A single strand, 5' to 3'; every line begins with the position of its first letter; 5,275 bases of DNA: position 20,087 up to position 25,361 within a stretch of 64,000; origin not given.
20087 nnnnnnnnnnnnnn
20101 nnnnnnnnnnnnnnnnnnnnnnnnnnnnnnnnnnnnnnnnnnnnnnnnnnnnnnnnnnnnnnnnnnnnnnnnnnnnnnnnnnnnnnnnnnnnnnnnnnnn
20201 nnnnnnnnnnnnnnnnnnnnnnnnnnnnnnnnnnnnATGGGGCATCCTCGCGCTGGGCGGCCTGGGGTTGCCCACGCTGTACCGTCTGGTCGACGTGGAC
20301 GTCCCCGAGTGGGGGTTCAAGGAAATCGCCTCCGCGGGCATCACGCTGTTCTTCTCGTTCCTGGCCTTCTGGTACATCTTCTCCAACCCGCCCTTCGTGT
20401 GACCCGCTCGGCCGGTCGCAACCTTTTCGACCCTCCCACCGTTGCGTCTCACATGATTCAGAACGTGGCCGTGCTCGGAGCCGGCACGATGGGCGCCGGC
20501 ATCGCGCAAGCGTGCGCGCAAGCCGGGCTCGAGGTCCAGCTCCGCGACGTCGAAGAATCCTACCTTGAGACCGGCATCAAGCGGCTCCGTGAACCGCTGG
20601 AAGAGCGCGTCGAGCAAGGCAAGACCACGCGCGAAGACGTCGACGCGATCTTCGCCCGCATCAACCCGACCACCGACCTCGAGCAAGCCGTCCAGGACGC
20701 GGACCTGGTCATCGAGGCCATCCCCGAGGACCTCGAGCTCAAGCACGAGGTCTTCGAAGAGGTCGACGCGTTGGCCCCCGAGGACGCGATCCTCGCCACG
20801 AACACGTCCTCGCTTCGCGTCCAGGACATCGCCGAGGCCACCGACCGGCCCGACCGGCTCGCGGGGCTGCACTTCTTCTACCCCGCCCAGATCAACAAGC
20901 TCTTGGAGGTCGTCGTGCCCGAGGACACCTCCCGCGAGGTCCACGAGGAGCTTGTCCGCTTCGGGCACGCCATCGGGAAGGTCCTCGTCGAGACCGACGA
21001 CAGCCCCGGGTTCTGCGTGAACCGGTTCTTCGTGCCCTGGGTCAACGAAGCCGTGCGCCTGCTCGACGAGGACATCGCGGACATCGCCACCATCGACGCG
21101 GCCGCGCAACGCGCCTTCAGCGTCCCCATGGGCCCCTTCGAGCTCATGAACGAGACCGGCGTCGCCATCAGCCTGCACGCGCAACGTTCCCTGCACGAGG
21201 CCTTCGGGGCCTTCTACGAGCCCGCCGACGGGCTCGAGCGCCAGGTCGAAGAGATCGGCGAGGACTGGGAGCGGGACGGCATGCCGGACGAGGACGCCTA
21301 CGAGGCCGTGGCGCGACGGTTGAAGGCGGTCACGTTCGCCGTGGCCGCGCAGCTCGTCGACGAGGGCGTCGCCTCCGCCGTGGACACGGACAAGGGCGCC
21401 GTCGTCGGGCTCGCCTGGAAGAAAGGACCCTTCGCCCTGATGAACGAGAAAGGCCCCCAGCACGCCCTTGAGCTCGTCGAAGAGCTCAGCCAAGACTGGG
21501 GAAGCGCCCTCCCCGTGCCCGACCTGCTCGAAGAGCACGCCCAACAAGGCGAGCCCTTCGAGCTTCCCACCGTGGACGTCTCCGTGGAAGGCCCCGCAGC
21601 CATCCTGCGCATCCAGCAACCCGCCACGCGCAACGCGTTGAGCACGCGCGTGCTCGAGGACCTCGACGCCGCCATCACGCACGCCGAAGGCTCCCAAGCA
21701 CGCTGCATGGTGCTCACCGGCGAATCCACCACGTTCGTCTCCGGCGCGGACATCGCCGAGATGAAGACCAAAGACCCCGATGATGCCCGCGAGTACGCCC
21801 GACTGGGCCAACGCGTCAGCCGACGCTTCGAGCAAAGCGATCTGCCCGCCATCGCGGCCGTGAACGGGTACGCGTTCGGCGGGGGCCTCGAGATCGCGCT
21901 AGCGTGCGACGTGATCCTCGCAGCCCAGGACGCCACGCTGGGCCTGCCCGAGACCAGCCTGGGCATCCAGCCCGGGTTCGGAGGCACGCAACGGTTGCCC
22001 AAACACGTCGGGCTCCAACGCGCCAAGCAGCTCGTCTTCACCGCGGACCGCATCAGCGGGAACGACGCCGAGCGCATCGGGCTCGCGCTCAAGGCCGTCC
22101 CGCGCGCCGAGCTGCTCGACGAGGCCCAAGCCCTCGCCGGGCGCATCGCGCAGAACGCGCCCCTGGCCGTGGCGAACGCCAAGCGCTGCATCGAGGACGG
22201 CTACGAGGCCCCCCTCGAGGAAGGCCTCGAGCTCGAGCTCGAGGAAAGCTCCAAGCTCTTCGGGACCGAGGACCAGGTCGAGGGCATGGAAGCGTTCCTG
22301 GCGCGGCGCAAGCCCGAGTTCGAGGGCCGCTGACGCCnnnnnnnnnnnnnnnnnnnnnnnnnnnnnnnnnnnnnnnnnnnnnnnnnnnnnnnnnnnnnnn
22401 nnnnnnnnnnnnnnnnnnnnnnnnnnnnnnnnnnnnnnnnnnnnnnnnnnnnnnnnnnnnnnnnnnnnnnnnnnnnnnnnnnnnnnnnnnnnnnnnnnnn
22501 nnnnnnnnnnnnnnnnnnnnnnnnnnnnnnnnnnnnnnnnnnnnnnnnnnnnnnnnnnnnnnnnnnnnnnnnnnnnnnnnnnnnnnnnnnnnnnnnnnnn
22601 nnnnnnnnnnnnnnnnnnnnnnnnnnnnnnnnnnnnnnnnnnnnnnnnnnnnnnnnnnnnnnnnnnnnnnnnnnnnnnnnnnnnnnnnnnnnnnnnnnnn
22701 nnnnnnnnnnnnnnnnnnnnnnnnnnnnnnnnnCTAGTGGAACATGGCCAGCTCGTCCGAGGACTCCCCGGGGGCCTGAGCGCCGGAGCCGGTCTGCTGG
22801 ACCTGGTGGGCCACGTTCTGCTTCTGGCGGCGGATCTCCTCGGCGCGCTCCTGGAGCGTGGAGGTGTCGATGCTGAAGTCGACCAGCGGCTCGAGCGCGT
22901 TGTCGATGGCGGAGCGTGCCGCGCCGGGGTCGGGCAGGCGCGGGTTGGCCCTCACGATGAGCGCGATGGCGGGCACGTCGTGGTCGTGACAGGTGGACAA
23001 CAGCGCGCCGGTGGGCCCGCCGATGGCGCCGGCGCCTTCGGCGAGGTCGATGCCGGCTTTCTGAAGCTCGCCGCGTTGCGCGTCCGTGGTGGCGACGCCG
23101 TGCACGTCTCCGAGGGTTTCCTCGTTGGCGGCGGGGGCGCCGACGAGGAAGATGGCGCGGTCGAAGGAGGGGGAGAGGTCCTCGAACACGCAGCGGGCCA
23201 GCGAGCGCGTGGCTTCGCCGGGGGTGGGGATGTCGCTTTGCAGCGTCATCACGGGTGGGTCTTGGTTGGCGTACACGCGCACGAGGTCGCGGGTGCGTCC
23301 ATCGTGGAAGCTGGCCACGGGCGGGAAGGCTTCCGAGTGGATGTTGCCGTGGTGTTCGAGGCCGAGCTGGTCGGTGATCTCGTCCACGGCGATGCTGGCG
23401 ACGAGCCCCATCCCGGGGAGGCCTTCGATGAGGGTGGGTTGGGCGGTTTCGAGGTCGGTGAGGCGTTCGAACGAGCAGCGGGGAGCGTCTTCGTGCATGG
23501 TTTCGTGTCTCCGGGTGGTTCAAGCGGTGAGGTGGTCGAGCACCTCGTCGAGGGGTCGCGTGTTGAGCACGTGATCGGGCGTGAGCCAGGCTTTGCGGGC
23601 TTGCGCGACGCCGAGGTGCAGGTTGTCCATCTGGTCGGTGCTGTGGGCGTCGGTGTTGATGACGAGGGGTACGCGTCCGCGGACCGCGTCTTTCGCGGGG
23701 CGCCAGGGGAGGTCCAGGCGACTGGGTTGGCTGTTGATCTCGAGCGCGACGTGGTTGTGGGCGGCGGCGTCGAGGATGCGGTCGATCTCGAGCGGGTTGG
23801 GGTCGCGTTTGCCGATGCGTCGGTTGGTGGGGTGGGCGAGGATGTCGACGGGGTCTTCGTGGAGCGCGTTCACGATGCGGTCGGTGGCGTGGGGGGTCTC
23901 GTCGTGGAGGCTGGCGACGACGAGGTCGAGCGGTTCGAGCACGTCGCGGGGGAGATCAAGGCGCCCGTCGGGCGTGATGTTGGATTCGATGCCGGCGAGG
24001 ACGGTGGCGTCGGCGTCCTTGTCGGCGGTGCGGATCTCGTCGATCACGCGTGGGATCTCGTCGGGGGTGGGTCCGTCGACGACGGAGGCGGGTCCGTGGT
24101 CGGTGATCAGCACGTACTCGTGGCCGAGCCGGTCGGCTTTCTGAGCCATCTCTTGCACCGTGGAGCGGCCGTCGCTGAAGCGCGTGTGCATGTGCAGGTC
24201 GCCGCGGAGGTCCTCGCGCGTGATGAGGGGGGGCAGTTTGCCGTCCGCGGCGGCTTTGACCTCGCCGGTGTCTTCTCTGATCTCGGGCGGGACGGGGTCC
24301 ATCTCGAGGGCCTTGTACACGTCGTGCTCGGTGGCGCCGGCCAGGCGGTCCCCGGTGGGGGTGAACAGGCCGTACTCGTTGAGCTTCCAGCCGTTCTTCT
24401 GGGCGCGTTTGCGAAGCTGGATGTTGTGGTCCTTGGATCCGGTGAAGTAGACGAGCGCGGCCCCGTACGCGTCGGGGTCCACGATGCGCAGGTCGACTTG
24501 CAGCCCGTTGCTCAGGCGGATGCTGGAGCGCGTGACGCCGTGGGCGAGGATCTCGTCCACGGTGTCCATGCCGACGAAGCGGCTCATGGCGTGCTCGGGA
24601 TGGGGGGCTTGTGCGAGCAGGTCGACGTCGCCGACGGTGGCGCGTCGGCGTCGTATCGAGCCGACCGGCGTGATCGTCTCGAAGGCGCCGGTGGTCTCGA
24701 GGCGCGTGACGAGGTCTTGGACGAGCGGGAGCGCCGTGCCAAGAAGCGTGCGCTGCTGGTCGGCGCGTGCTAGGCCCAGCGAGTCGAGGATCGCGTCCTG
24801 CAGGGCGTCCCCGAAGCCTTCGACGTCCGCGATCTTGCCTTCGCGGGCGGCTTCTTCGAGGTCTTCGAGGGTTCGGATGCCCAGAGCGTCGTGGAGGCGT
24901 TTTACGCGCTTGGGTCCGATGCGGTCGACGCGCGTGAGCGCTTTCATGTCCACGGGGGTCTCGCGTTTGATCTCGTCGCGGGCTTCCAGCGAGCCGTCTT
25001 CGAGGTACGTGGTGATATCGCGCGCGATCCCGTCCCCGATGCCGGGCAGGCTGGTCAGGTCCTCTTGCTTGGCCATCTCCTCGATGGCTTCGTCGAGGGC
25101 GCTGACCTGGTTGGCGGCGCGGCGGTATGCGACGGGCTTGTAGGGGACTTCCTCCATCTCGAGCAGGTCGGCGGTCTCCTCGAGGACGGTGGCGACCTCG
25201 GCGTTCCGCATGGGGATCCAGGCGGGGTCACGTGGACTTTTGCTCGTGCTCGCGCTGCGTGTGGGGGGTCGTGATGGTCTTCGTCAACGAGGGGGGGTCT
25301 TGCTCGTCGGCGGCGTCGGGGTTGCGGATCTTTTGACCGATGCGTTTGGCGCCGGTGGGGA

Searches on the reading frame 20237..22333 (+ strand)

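Call 95: search_protein_families(library=pfam, proteins=[window:20237-22333:+], max_evalue=0.00001)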
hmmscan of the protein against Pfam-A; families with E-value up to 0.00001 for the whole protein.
window:20237-22333:+ (698 aa): 6 families
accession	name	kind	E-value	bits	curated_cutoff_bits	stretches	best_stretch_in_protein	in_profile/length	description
PF02737.24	3HCDH_N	-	3.3e-62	210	22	1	76-255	1-179/180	3-hydroxyacyl-CoA dehydrogenase, NAD binding domain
PF00378.25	ECH_1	-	1.9e-59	201.5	27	1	456-697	8-250/251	Enoyl-CoA hydratase/isomerase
PF16113.10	ECH_2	-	5.2e-26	92.4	27.2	1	456-633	3-184/335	Enoyl-CoA hydratase/isomerase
PF00725.27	3HCDH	-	4e-25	88.6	22.1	1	258-337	1-81/97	3-hydroxyacyl-CoA dehydrogenase, C-terminal domain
PF01210.29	NAD_Gly3P_dh_N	-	7e-08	33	23.1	1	76-187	1-100/158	NAD-dependent glycerol-3-phosphate dehydrogenase N-terminus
PF03446.21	NAD_binding_2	-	2.7e-06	27.9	21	1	76-193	1-97/161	NAD binding domain of 6-phosphogluconate dehydrogenase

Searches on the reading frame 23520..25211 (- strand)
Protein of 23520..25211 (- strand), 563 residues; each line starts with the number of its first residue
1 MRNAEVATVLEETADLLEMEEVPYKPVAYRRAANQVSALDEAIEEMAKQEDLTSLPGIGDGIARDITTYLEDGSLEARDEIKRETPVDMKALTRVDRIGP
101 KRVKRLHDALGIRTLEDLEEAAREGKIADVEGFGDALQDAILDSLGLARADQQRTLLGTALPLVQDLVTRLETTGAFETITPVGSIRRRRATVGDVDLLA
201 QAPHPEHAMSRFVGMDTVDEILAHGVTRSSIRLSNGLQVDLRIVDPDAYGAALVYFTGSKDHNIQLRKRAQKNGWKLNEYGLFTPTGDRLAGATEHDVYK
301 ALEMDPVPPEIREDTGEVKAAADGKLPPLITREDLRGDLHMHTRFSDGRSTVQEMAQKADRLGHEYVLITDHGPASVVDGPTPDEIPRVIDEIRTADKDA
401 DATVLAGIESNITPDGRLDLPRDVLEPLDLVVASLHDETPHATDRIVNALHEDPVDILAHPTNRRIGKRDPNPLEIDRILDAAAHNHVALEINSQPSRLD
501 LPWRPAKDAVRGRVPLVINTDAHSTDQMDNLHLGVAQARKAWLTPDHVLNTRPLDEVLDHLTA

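Call 95: search_protein_families(library=pfam, proteins=[window:23520-25211:-], max_evalue=0.00001)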
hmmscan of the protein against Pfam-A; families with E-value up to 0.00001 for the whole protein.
window:23520-25211:- (563 aa): 4 families
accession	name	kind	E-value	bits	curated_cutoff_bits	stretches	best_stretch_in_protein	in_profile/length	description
PF14791.11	DNA_pol_B_thumb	-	5.4e-23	81.1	25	1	252-313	1-63/63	DNA polymerase beta thumb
PF14716.13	HHH_8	-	6.7e-18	65.3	30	1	1-74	1-72/73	Helix-hairpin-helix domain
PF14520.12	HHH_5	-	1.7e-12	48.1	27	1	90-145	2-55/57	Helix-hairpin-helix domain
PF02811.25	PHP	-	6.5e-11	43.3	26.4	1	338-493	1-162/164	PHP domain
